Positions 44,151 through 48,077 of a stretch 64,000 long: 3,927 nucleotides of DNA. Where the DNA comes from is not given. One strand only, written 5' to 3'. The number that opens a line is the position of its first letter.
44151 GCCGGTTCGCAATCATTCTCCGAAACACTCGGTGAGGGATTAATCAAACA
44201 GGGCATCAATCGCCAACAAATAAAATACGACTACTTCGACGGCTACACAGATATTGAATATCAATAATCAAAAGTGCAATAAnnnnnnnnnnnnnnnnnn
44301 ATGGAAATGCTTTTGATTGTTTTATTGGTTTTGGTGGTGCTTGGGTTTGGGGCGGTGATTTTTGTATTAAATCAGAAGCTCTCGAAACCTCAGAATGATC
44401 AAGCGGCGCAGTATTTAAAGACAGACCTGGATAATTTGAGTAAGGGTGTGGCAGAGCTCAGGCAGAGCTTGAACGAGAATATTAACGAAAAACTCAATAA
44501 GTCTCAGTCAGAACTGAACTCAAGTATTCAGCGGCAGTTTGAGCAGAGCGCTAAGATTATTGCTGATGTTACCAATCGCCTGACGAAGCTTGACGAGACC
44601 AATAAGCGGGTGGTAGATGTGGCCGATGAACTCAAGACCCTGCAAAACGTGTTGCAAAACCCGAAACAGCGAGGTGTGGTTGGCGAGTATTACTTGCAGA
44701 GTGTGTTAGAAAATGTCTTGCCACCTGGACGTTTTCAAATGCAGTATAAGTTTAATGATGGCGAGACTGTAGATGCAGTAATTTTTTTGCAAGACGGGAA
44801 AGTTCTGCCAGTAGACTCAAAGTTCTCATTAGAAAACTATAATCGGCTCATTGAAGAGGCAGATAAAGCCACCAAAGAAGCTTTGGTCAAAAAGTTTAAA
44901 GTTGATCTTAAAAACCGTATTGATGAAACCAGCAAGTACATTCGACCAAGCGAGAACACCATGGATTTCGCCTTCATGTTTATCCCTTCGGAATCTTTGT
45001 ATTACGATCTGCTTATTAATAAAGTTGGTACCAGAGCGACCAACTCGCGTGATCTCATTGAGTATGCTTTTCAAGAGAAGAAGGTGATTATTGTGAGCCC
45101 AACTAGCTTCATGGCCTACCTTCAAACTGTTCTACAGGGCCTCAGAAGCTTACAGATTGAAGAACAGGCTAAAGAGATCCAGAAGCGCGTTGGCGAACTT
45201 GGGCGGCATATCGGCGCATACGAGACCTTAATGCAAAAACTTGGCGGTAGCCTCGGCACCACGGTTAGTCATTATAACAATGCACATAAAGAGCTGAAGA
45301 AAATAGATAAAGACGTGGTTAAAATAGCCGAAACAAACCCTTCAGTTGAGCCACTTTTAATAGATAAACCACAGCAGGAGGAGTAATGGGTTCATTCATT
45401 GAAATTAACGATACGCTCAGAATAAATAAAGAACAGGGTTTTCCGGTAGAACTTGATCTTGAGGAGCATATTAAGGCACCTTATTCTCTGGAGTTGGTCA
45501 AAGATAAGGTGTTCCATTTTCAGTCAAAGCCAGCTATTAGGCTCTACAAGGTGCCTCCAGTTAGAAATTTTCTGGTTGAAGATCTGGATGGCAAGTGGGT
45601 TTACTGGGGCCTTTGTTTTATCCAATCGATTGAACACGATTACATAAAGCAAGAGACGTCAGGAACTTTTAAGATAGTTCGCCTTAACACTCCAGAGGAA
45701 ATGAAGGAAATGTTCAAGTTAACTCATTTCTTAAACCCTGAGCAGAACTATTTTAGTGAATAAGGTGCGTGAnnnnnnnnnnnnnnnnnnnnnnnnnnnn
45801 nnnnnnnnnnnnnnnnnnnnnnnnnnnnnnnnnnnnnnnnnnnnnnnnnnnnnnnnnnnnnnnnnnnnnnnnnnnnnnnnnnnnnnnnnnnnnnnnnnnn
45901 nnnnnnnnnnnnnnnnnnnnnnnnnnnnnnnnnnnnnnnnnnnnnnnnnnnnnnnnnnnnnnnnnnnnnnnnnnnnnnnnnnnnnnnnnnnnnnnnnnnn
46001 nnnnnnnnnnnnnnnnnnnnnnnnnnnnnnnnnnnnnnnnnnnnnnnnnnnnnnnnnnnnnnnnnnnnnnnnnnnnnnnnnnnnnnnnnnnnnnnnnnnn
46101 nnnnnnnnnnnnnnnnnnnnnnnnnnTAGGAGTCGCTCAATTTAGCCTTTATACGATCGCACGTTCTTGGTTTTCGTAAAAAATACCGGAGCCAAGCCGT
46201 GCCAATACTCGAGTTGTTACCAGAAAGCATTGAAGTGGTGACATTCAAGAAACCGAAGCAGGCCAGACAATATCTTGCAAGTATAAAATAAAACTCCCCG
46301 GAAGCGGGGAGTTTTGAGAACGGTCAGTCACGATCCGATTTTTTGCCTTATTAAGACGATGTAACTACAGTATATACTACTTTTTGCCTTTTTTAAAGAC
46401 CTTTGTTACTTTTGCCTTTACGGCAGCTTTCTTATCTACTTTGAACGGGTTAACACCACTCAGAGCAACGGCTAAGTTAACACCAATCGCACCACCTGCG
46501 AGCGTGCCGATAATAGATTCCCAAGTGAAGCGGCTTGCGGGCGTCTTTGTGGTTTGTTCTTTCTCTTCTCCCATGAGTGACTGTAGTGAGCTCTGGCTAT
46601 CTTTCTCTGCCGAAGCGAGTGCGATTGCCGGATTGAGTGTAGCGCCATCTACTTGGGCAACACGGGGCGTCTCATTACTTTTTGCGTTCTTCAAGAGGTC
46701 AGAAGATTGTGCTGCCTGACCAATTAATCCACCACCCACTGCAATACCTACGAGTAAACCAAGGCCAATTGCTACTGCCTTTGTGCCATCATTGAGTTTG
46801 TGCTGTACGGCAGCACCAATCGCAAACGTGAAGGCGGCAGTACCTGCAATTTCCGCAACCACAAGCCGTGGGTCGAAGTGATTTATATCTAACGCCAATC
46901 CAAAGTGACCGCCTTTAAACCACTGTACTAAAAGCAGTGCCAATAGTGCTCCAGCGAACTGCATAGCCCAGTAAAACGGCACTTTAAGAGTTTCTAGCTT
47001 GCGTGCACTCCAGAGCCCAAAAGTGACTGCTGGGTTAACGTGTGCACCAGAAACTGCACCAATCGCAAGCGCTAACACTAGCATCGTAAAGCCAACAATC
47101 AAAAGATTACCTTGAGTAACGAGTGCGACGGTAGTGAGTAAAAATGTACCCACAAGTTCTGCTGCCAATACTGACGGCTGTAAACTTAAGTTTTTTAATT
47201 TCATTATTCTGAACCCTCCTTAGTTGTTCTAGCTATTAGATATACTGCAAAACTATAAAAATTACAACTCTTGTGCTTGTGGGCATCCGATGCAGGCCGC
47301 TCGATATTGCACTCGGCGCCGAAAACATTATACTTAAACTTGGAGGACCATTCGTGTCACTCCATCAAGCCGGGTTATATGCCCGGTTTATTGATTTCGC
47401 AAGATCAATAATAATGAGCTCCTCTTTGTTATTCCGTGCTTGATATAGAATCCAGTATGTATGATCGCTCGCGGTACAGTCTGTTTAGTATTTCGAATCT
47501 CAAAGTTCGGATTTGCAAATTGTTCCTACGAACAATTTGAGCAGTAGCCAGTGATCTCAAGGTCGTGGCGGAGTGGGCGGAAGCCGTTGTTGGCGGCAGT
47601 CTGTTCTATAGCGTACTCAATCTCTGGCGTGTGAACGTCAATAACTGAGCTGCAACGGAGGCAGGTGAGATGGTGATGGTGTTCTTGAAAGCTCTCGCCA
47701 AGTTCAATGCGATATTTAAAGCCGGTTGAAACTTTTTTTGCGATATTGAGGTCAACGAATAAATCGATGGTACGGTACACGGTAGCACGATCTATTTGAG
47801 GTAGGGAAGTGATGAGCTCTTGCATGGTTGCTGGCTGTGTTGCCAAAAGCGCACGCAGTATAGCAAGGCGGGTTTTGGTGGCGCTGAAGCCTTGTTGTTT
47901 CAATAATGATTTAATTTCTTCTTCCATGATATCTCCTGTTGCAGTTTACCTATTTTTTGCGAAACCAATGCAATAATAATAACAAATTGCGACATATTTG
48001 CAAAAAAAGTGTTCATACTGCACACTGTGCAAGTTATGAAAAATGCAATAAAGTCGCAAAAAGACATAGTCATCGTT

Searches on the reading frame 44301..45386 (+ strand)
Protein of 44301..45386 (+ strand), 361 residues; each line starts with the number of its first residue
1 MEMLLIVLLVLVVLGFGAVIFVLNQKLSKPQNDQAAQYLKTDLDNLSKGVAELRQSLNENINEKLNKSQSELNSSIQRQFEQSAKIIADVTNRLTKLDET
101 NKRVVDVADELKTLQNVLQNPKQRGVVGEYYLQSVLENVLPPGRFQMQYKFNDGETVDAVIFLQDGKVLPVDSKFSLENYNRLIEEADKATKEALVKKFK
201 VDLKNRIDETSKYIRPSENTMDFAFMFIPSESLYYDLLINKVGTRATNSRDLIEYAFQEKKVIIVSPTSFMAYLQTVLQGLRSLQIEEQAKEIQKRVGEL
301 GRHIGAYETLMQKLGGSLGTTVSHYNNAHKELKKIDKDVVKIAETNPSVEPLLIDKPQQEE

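Call 9: search_protein_families(library=pfam, proteins=[window:44301-45386:+], max_evalue=0.001)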
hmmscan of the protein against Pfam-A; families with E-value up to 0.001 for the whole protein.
window:44301-45386:+ (361 aa): 2 families
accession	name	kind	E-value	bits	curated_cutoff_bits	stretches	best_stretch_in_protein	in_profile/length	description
PF02646.22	RmuC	-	2.1e-59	201.5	26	1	61-344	6-279/291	RmuC family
PF10372.14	CdaS_N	-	0.00082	19.9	27.2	0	66-137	4-67/69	Diadenylate cyclase CdaS, N-terminal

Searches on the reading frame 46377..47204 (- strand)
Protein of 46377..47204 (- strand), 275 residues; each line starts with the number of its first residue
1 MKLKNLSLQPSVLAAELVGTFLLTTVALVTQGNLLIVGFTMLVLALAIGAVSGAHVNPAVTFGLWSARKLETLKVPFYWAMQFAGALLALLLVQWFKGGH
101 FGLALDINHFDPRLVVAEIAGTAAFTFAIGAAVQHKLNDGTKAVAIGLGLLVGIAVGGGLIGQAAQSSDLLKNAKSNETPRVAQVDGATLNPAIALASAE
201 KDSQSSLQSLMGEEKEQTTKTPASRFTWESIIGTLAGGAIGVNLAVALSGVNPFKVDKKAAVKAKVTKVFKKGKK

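Call 39: search_protein_families(library=pfam, proteins=[window:46377-47204:-], max_evalue=0.001)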
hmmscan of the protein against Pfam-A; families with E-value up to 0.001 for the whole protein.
window:46377-47204:- (275 aa): 1 family
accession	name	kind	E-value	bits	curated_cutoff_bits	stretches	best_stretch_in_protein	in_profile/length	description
PF00230.25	MIP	-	4.4e-21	76.1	25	1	34-163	47-184/222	Major intrinsic protein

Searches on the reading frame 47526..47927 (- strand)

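Call 40: search_protein_families(library=pfam, proteins=[window:47526-47927:-], max_evalue=0.001)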
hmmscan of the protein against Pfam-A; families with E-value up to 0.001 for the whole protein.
window:47526-47927:- (133 aa): 3 families
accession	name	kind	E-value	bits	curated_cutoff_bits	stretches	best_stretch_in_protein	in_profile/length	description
PF01475.25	FUR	-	1.9e-19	70.4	23.1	1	12-125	2-120/121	Ferric uptake regulator family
PF12840.13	HTH_20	-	7.2e-06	26.3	27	1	17-62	3-47/51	Helix-turn-helix domain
PF25213.1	HVO_A0261_N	-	2.1e-05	24.7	35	1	16-87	9-77/86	HVO_A0261 N-terminal domain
